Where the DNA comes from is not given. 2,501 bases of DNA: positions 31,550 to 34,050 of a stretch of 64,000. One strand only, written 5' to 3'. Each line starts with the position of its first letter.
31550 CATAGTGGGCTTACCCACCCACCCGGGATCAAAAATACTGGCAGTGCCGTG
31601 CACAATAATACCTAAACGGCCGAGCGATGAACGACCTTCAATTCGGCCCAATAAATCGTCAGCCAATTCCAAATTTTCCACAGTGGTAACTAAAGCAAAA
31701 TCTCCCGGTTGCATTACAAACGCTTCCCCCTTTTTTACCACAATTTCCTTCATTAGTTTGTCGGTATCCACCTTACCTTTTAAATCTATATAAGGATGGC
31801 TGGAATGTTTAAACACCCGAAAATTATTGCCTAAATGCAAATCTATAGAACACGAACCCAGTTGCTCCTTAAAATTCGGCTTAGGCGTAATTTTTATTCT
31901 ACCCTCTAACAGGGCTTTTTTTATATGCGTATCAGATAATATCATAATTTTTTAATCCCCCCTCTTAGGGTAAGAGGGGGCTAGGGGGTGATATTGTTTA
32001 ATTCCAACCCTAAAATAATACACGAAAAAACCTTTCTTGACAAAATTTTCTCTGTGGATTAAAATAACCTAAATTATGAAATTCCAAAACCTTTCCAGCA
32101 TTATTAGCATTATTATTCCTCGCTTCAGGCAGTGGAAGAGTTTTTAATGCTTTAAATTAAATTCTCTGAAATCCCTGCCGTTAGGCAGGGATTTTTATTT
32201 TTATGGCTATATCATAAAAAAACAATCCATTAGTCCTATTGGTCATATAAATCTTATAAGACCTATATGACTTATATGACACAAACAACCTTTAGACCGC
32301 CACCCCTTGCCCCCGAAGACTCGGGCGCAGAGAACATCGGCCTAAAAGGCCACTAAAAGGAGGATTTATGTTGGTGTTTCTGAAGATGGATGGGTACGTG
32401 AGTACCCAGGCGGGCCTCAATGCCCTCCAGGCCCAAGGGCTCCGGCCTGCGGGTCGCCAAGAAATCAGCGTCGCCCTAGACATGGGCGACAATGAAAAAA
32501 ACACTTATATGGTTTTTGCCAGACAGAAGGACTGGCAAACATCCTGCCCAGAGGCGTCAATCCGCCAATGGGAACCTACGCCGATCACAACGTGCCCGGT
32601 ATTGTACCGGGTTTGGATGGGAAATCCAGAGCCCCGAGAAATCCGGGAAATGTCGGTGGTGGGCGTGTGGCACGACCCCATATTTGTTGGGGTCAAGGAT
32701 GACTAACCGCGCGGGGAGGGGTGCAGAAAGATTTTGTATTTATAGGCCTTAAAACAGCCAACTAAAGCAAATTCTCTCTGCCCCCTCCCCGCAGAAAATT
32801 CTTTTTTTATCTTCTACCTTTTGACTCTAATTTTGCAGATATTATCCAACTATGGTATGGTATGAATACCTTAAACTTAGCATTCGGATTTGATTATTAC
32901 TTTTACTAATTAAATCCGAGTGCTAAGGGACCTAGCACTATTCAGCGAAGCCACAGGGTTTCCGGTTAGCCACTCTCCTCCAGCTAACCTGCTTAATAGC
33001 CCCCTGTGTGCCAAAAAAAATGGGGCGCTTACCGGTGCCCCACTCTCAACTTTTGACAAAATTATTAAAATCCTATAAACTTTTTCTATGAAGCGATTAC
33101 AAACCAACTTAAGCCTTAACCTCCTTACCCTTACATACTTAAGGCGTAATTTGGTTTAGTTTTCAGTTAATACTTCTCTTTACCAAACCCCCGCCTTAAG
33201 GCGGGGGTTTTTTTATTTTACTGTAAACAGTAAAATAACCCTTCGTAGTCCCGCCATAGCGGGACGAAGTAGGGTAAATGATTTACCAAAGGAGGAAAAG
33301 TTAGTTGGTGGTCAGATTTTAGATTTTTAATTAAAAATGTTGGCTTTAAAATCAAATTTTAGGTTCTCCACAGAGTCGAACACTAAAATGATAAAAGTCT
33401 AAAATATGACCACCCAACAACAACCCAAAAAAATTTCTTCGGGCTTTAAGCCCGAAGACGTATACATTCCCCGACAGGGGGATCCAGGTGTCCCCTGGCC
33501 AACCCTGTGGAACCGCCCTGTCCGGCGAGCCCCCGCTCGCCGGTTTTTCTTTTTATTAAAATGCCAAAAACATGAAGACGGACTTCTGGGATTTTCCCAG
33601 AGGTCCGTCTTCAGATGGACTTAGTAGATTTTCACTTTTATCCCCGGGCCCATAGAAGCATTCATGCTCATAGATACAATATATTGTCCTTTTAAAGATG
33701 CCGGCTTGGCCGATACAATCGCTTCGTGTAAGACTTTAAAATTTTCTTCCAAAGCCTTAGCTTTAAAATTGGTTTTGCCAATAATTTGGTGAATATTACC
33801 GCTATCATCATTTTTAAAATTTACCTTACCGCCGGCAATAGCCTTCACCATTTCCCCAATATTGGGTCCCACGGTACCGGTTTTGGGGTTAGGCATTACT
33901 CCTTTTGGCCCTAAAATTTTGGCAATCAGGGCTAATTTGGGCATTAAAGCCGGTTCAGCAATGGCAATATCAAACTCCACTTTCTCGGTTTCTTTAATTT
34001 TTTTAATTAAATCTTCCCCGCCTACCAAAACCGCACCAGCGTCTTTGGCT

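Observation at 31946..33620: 1.7-kb protein-free region downstream of rplA carrying six intrinsic terminators in both orientations and at least two short GC-rich transcript candidates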

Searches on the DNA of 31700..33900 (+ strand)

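Call 4: search_rna_families(source=window, start=31700, end=33900, threshold=evalue, max_evalue=10, show_alignments=3)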
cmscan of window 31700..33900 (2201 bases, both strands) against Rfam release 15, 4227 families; matches with E-value up to 10: 95.
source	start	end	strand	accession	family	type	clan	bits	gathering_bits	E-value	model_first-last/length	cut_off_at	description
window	32096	32202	+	RF01772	rnk_pseudo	Cis-reg; leader;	-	31.7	55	0.0068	1-108/108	no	Pseudomonas rnk leader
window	33145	33217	+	RF01772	rnk_pseudo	Cis-reg; leader;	-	30.6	55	0.012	1-108/108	no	Pseudomonas rnk leader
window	32101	32197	+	RF01401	rseX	Gene; sRNA;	-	29.2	50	0.51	1-94/94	no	rseX Hfq binding RNA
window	33149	33217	+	RF02064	STnc370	Gene; sRNA;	-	28.8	54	0.34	1-71/71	no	Enterobacterial sRNA STnc370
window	33150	33233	-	RF02665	PsiU1-6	Gene; snRNA; snoRNA; scaRNA;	-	28.1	72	0.0032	1-159/159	no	Drosophila small cajal body-specific RNA PsiU1-6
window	33109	33219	+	RF01771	rnk_leader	Cis-reg; leader;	-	27.8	50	0.048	1-109/109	no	Enterobacteria rnk leader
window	32080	32202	+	RF00515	PyrR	Cis-reg;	-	27.7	54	0.37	1-115/115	no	PyrR binding site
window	33110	33217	+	RF00515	PyrR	Cis-reg;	-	27.6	54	0.38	1-115/115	no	PyrR binding site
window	33110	33214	+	RF02631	Hrs13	Gene; sRNA;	-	27.2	52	0.00045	1-82/82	no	Hfq-regulated sRNA 13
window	33303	33419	-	RF04134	MIR7504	Gene; miRNA;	-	27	83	0.058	1-124/124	no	MIR7504 microRNA precursor family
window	32105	32214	+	RF02579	tsr26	Gene; sRNA;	-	26.8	141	0.21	1-122/122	no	S. aureus tsr26 small RNA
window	32150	32252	-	RF02070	STnc300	Gene; sRNA;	-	26.6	80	0.92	1-159/159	no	Salmonella enterica sRNA STnc300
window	32876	32927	+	RF03497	MIR5038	Gene; miRNA;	-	26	70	0.037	1-75/75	no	MIR5038 microRNA precursor family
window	33185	33246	-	RF02844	RefA9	Gene; antisense;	-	25.7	49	0.39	1-64/64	no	Enterococcus sRNA A9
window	33104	33215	+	RF00022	GcvB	Gene;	-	25.5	42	0.0052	1-204/204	no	GcvB RNA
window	33087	33214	+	RF00512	Leu_leader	Cis-reg; leader;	-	23.3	50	0.064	1-148/148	no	Leucine operon leader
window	32123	32199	+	RF01859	Phe_leader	Cis-reg; leader;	-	23.3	55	0.61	1-125/125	no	Phenylalanine leader peptide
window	33181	33254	-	RF01859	Phe_leader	Cis-reg; leader;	-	22.1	55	1.1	1-125/125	no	Phenylalanine leader peptide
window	33166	33216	+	RF01859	Phe_leader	Cis-reg; leader;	-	21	55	2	1-125/125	no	Phenylalanine leader peptide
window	33181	33294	-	RF00513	Trp_leader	Cis-reg; leader;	-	20.4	41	0.53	1-100/100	no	Tryptophan operon leader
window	33134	33214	+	RF00513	Trp_leader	Cis-reg; leader;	-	17.6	41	2.8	1-100/100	no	Tryptophan operon leader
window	33181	33291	-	RF00512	Leu_leader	Cis-reg; leader;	-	16.8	50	3.2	1-148/148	no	Leucine operon leader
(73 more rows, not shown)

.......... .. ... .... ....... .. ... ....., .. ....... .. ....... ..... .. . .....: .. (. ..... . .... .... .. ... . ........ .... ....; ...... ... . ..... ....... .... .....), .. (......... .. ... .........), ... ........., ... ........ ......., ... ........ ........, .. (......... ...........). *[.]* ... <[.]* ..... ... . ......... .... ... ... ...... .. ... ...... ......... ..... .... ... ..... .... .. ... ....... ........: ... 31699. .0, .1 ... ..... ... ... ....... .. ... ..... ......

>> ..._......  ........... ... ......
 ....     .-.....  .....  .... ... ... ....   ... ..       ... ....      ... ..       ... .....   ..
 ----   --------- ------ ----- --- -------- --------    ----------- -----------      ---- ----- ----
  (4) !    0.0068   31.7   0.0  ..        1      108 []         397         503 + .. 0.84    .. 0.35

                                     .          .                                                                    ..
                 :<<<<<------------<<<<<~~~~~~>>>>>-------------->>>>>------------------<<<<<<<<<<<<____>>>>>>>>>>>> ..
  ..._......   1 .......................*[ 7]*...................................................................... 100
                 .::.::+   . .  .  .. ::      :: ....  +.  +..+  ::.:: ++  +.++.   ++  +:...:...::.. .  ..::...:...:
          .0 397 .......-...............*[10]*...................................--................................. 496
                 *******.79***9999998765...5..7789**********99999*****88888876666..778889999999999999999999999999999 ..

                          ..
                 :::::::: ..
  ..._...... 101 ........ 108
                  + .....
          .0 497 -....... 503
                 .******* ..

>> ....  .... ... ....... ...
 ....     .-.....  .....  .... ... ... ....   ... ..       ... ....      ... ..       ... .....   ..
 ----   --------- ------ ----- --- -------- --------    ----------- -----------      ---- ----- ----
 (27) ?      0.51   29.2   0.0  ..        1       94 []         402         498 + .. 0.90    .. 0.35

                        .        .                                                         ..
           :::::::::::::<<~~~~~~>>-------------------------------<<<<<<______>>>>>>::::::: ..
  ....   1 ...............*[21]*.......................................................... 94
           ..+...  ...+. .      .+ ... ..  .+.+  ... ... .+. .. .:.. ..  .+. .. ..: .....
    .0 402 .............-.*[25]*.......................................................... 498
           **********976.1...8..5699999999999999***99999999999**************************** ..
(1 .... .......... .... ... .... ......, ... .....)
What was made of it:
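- On Curated leader families (Rfam Leu_leader RF00512, Phe_leader RF01859, Trp_leader RF00513; NCBIfam leader peptides): Leu_leader scores 23.3 bits against 50, Phe_leader 23.3 against 55, Trp_leader 20.4 against 41 (call 4).
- Rfam Leu_leader and Phe_leader scores are far below threshold (call 4).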

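Call 38: build_rna_model(alignment_id=A1)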
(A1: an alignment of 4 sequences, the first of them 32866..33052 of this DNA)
Model R1 built from alignment A1 (4 sequences, 187 columns); structure: RNAalifold consensus.
model positions 187; base pairs 61; branch points 4; effective number of sequences 0.68; information 0.589 bits per position. Calibrated on 0.2 Mb of random sequence (short: E-values are rough).
structure used (alignment columns):
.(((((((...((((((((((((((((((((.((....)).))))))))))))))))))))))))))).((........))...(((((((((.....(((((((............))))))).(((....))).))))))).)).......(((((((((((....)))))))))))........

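Call 39: search_with_rna_model(model_id=R1, sources=[window, L005, L006, L007, L008, L009, L010, L011, L012, L013, L014, L015, L016, L017, L018, L019, L020, L021, L022, L023, L024, L025, L026, L027, L028, L029, L030, L031, L032, L033, L034, L035, L036, L037, L038, L039, L040, L041, L042, L043, L044, L045, L046, L047, L048, L049, L050, L051, L052, L053, L054, L055, L056, L057, L058, L059, L060, L061, L062, L063, L064, L065, L066, L067, L068, L069, L070, L071, L072, L073, L074, L075, L076, L077, L078, L079, L080, L081, L082, L083, L084], max_evalue=1)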
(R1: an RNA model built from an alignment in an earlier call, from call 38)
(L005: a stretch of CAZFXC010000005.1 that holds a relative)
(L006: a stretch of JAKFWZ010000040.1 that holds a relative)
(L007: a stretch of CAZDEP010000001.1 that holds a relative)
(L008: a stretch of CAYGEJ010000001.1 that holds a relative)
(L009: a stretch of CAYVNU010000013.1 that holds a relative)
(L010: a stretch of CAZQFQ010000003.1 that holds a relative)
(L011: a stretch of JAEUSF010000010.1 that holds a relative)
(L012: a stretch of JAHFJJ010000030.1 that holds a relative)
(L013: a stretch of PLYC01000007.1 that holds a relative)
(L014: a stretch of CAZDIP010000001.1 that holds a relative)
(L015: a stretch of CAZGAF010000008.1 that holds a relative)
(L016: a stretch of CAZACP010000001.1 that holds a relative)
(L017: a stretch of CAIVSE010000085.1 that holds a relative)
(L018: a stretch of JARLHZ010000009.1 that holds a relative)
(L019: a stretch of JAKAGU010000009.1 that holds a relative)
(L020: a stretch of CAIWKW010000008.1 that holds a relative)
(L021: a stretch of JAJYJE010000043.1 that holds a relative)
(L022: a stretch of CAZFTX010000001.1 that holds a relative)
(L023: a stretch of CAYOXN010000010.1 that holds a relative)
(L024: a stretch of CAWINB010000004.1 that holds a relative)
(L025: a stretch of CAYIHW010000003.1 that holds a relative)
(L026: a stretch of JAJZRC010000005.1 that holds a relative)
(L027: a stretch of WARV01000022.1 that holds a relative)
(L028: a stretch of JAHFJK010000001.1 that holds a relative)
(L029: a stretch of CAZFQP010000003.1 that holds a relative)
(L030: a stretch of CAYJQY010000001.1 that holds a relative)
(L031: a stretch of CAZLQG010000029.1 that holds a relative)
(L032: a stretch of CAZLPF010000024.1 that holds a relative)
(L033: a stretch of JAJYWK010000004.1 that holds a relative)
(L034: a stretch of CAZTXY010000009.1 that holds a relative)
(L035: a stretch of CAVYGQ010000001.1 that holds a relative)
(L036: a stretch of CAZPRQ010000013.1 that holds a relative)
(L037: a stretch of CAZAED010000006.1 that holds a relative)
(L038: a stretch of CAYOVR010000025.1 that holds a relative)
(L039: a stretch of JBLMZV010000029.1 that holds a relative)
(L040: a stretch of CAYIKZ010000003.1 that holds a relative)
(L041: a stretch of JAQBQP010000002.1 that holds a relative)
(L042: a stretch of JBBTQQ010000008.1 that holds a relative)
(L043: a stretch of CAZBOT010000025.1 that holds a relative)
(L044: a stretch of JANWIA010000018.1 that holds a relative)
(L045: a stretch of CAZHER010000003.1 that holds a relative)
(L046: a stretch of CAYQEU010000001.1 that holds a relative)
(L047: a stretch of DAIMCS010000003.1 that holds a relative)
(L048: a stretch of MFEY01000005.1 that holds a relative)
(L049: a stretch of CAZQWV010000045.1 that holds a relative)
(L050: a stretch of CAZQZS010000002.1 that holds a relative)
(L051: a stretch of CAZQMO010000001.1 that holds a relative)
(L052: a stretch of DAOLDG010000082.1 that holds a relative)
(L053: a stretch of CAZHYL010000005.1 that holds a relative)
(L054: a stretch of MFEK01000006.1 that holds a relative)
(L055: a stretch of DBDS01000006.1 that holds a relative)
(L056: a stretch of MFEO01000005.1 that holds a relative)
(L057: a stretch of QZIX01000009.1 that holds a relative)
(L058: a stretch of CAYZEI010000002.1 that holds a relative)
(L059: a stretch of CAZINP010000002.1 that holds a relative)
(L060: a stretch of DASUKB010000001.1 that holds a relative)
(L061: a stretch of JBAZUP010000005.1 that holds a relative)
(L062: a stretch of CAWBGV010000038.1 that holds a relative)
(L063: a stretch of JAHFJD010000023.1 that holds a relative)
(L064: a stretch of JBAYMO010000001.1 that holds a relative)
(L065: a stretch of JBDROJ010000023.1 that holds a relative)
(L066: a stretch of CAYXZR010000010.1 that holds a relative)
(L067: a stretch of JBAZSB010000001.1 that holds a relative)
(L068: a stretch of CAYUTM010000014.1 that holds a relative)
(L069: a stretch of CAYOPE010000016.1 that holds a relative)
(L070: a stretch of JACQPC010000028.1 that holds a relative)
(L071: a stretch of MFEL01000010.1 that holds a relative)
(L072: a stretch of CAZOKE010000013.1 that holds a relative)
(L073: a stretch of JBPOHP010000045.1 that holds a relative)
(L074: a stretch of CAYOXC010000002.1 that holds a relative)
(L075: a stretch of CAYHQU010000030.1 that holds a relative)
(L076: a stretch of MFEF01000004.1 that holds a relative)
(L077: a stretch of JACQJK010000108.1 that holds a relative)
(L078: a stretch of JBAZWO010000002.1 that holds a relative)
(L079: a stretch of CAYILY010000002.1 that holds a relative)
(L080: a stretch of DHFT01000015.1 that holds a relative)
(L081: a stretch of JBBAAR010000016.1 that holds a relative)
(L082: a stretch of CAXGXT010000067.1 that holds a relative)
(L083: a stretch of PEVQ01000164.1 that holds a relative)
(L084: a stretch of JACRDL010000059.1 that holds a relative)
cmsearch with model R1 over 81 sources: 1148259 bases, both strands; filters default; matches with E-value up to 1: 5.
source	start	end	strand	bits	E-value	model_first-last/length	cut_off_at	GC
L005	9672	9858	-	229.2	1.6e-52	1-187/187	no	0.47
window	32866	33052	+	214.2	6.6e-49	1-187/187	no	0.46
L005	9798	9847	+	24.7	0.0026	12-61/187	no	0.3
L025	5201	5303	-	19.9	0.037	1-187/187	no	0.54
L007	8778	8889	-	14.1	0.95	1-187/187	no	0.62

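Call 90: build_rna_model(alignment_id=A2, structure=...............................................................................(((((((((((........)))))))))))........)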
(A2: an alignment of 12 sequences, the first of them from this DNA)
Model R2 built from alignment A2 (12 sequences, 117 columns); structure: as given.
model positions 102; base pairs 11; branch points 0; effective number of sequences 3.07; information 0.59 bits per position. Calibrated on 0.2 Mb of random sequence (short: E-values are rough).
structure used (alignment columns):
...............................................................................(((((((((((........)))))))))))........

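Call 91: search_with_rna_model(model_id=R2, sources=[window, L005, L006, L007, L008, L009, L010, L011, L012, L013, L014, L015, L016, L017, L018, L019, L020, L021, L022, L023, L024, L025, L026, L027, L028, L029, L030, L031, L032, L033, L034, L035, L036, L037, L038, L039, L040, L041, L042, L043, L044, L045, L046, L047, L048, L049, L050, L051, L052, L053, L054, L055, L056, L057, L058, L059, L060, L061, L062, L063, L064, L065, L066, L067, L068, L069, L070, L071, L072, L073, L074, L075, L076, L077, L078, L079, L080, L081, L082, L083, L084, L086, L093, L111, L112, L113, L151, L157, L162], max_evalue=0.01, make_alignment=true)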
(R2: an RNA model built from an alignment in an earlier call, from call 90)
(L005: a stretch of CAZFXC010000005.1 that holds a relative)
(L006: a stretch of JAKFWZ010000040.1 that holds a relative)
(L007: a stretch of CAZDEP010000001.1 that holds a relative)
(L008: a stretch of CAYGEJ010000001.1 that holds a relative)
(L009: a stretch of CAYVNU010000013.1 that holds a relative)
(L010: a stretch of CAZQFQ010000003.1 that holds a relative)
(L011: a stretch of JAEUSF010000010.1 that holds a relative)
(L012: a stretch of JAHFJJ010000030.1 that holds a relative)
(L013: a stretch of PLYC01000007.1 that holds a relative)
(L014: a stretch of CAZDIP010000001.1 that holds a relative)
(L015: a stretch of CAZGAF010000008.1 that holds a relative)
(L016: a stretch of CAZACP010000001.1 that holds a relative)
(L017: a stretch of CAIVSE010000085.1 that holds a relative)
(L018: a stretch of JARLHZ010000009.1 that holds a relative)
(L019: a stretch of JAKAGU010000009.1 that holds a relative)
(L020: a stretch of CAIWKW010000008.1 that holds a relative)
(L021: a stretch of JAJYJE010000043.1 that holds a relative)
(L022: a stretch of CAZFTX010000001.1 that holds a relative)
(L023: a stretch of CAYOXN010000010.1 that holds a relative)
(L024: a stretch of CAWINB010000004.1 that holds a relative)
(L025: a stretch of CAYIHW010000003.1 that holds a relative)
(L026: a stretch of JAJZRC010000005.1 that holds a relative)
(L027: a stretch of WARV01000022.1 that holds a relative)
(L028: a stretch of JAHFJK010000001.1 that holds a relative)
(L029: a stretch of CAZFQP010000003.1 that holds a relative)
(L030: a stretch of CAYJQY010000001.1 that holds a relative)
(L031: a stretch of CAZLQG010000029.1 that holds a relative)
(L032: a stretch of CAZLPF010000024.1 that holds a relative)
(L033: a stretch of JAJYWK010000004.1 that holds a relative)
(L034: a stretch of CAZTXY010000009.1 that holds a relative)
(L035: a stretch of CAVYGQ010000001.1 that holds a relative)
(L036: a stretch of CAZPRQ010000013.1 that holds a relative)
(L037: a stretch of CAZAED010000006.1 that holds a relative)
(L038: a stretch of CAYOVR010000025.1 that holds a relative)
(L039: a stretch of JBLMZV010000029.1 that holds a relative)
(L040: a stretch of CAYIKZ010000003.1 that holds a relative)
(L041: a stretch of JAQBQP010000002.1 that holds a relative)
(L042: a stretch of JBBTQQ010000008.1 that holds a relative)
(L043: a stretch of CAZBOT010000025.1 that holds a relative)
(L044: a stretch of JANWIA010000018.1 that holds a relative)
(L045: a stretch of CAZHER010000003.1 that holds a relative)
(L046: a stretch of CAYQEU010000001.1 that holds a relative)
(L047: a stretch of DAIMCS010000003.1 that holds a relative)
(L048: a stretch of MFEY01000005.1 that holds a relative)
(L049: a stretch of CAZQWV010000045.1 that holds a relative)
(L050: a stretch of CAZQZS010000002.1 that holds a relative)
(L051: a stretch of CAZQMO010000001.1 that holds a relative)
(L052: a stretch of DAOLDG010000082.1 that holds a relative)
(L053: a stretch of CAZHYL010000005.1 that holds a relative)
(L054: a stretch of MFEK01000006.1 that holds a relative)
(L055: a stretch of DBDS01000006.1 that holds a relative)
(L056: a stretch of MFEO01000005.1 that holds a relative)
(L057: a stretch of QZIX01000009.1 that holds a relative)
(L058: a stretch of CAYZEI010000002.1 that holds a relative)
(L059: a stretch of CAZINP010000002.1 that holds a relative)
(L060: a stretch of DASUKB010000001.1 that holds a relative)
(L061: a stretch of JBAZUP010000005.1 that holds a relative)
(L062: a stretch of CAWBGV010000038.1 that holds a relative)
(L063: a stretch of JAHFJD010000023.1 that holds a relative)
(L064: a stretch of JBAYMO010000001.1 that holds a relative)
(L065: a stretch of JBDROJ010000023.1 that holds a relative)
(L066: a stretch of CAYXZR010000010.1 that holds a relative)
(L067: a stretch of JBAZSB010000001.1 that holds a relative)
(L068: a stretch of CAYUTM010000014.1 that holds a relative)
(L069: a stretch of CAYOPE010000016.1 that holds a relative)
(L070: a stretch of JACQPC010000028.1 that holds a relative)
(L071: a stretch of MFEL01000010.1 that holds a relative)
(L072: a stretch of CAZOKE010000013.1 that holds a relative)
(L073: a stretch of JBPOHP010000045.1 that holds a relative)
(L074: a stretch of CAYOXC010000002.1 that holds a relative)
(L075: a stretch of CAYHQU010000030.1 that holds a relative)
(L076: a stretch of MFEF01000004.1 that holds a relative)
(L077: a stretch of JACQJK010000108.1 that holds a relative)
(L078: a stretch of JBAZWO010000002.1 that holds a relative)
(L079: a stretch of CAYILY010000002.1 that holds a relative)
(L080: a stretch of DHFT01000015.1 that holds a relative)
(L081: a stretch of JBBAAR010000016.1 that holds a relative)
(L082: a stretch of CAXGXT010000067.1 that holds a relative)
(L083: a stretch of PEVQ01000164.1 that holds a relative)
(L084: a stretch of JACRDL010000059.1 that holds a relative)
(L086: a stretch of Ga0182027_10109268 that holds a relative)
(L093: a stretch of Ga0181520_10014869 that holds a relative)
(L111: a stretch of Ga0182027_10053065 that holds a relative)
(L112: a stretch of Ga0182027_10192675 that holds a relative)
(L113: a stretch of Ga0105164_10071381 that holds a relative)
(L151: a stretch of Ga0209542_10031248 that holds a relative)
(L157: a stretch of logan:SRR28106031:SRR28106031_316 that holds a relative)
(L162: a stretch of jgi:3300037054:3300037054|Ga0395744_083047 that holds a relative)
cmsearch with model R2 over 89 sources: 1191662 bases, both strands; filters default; matches with E-value up to 0.01: 32.
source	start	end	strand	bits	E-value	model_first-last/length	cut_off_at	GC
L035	11151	11254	-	91.9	2.7e-13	1-102/102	no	0.4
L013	10095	10191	-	89.4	7.4e-13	1-102/102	no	0.42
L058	9875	9978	-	89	8.7e-13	1-102/102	no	0.38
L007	9809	9906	-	88.9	9.1e-13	1-102/102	no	0.41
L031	2910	3010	-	88.9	9.3e-13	1-102/102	no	0.44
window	32103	32201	+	88.3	1.2e-12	1-102/102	no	0.34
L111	4753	4854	-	87.3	1.8e-12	1-102/102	no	0.46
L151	6700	6795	+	85.3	4e-12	1-102/102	no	0.39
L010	6029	6132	-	85.2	4.1e-12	1-102/102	no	0.45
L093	4847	4950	-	85.2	4.1e-12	1-102/102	no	0.45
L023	3472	3564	-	83.9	7.2e-12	1-102/102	no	0.42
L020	2602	2705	-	81.5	1.9e-11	1-102/102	no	0.42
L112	1752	1857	-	81.3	2.1e-11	1-102/102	no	0.47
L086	1748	1850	-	80.4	3e-11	1-102/102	no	0.48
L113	772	873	-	80.4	3e-11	1-102/102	no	0.44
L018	10554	10653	-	79.2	4.9e-11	1-102/102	no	0.51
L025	5645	5747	-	77.4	1e-10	1-102/102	no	0.43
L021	5374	5475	-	75.4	2.4e-10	1-102/102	no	0.41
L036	9838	9930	-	66.3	9.5e-09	1-102/102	no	0.43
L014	10657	10751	-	56.1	6.3e-07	1-102/102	no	0.44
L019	9769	9867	-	53.3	1.9e-06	1-102/102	no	0.45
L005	9507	9609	-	50.1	7.2e-06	1-102/102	no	0.41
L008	10119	10213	-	49.6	8.8e-06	1-102/102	no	0.34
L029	9372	9467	-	49.3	1e-05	1-102/102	no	0.41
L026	10239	10338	-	48.6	1.4e-05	1-102/102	no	0.39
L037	9788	9885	-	39.3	0.00061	1-102/102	no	0.45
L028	9308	9413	-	34.8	0.0038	1-102/102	no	0.42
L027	2995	3095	-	34.1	0.0051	1-102/102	no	0.42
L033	9465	9565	-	34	0.0054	1-102/102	no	0.36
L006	2504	2598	-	33.5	0.0065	1-102/102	no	0.39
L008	8973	9079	-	33.1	0.0076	1-102/102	no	0.36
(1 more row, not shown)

Alignment A4: 32 matches aligned to the model, 122 columns, each read 5' to 3' on its own strand. Consensus structure (alignment columns), stored with it:
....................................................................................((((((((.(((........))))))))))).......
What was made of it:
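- A covariance model finds unit A in 25 loci at E<1e-5 (call 91).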
